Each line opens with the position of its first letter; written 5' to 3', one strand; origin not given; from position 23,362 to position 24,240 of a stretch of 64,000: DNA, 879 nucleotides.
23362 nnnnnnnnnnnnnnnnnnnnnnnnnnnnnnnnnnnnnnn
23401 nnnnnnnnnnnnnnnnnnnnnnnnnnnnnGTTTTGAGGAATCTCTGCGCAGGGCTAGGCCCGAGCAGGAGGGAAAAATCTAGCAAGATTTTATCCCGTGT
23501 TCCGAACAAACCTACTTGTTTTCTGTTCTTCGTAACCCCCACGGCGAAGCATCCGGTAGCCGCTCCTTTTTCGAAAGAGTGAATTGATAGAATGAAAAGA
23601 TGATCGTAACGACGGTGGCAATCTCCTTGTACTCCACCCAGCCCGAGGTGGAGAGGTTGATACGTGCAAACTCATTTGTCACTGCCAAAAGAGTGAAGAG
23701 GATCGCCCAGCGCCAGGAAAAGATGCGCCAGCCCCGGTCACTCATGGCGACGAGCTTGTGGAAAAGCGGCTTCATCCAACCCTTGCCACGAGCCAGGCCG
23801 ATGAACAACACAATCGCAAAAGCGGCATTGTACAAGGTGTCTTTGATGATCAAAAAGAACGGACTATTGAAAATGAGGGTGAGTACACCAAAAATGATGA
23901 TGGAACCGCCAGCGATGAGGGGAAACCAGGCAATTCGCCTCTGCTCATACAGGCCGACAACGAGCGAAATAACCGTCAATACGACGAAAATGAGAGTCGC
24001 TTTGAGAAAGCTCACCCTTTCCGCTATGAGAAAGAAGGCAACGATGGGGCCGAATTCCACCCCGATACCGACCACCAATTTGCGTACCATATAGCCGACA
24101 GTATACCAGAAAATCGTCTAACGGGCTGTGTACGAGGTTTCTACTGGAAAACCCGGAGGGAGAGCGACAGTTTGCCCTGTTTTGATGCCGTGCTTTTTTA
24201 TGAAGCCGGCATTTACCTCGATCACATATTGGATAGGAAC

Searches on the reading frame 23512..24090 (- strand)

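Call 44: search_protein_families(library=pfam, proteins=[window:23512-24090:-], max_evalue=0.1)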
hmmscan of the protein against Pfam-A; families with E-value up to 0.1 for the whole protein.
window:23512-24090:- (192 aa): 1 family
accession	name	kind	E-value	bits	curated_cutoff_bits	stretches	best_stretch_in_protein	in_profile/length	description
PF04279.20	IspA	-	2.3e-33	116.3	28.7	1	10-172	4-168/176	Intracellular septation protein A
